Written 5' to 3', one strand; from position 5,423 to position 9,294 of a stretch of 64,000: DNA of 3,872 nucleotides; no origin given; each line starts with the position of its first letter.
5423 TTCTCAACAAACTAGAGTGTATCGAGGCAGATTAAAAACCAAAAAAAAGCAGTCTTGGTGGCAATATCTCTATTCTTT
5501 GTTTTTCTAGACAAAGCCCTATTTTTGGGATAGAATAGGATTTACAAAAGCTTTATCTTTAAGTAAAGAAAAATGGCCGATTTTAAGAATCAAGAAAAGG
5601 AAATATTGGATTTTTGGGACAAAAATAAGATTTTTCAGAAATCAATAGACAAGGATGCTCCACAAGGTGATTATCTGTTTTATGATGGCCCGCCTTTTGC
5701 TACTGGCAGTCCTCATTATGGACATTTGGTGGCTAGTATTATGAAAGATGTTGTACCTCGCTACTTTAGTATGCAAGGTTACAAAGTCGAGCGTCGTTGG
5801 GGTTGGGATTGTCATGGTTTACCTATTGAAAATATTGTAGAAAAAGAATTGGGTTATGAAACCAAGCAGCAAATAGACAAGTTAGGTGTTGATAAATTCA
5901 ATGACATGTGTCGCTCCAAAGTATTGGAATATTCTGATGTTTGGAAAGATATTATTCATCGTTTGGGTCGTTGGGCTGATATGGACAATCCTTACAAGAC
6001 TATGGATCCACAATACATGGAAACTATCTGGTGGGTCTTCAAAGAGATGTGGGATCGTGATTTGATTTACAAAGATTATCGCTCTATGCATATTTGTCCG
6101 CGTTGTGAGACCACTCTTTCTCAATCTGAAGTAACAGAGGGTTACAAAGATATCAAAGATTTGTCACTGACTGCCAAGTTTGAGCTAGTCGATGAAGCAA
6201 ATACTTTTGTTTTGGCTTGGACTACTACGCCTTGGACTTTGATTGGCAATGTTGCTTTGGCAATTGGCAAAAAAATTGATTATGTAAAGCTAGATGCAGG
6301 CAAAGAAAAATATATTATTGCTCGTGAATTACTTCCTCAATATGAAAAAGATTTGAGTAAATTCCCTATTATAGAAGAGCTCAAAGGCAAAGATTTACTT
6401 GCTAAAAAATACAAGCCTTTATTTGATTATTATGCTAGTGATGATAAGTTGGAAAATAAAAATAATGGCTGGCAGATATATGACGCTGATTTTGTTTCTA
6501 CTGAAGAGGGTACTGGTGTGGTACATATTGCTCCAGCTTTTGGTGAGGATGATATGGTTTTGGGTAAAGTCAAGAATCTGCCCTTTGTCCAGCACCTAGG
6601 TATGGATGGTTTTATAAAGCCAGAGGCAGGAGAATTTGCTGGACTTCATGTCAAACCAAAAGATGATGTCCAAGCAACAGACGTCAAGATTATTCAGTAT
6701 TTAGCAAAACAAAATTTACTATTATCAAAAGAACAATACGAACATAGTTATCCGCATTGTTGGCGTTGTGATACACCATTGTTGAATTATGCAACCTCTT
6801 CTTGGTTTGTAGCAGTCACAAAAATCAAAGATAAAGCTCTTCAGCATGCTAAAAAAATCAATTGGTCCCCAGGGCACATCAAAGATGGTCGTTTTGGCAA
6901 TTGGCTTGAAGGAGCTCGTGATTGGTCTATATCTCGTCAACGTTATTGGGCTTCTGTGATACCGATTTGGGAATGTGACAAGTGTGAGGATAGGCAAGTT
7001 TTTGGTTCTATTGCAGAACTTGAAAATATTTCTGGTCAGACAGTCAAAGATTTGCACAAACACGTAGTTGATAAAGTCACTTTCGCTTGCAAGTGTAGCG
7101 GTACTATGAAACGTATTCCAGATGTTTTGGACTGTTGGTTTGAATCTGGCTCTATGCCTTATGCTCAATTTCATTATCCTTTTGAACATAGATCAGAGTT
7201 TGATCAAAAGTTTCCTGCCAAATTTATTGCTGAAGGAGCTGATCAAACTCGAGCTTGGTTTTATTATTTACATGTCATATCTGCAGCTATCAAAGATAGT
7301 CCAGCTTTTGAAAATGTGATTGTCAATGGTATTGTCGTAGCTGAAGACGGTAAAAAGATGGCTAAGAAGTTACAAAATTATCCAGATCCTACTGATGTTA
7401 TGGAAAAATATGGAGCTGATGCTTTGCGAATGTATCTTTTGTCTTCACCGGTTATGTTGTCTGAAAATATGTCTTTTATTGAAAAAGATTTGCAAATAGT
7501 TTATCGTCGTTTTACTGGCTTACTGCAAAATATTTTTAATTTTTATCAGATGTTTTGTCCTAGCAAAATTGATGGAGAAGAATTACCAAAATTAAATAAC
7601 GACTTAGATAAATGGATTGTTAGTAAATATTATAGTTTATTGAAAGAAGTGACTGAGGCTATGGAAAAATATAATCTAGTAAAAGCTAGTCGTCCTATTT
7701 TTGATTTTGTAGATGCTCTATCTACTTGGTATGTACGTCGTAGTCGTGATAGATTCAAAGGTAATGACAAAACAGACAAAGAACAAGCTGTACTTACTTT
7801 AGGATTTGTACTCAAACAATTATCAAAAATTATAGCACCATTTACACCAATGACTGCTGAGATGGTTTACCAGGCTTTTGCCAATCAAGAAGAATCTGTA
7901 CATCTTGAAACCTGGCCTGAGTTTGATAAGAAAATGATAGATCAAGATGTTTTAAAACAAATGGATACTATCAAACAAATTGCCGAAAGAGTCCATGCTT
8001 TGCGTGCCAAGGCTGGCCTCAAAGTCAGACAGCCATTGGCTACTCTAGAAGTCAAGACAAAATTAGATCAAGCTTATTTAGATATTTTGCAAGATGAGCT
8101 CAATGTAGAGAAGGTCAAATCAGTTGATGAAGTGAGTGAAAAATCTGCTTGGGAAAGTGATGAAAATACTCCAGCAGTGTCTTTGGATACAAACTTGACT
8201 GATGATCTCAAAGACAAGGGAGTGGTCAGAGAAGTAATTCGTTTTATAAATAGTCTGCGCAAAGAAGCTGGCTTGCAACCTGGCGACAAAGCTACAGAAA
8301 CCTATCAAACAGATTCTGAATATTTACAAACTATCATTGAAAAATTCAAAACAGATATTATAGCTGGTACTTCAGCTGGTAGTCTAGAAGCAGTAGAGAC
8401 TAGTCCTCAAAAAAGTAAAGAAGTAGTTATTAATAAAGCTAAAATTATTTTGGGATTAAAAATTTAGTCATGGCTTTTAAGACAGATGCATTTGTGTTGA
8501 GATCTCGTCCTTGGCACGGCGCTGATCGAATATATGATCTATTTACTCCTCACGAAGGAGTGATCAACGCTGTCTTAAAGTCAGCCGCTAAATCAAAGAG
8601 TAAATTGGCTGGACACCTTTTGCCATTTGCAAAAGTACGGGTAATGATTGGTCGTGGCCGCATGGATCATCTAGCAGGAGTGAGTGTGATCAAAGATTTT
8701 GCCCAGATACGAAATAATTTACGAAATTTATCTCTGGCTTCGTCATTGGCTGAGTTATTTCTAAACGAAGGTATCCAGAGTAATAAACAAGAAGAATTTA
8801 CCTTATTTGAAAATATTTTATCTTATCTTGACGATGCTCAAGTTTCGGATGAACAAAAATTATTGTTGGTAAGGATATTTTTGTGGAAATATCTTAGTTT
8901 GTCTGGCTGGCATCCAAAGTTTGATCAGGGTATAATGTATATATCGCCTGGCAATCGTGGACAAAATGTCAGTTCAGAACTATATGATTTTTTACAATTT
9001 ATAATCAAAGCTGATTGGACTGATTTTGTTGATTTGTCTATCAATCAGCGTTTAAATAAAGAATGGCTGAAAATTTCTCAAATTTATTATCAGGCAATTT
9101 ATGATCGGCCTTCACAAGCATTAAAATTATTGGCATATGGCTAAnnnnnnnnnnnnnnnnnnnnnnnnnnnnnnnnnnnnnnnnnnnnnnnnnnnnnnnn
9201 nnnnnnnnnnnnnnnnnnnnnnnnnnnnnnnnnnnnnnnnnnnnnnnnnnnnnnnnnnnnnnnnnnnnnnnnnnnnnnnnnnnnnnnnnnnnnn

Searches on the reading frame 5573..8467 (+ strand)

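Call 12: search_protein_families(library=pfam, proteins=[window:5573-8467:+])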
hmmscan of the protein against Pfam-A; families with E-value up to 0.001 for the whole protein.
window:5573-8467:+ (964 aa): 5 families
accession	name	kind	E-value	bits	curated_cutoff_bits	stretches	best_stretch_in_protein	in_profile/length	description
PF00133.28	tRNA-synt_1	-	4.4e-137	457.6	22.7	1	11-633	2-413/414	tRNA synthetases class I (I, L, M and V)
PF08264.19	Anticodon_1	-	1.2e-33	116.5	25.1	1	679-822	1-144/148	Anticodon-binding domain of tRNA ligase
PF19302.4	DUF5915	-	2.4e-15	57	27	1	800-961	42-191/195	Domain of unknown function (DUF5915)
PF09334.17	tRNA-synt_1g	-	3.2e-15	56.2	20.1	1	41-188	8-136/391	tRNA synthetases class I (M)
PF01406.26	tRNA-synt_1e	-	1.1e-05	25.5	27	0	570-641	229-297/301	tRNA synthetases class I (C) catalytic domain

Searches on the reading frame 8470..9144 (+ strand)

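Call 12: search_protein_families(library=pfam, proteins=[window:8470-9144:+])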
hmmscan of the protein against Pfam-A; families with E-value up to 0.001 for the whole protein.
window:8470-9144:+ (224 aa): 2 families
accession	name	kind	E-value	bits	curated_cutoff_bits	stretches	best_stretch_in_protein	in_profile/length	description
PF11967.14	RecO_N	-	1.4e-14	54.3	27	1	1-71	1-71/80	Recombination protein O N terminal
PF02565.21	RecO_C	-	7.5e-09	36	22.1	1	82-213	2-151/157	Recombination protein O C terminal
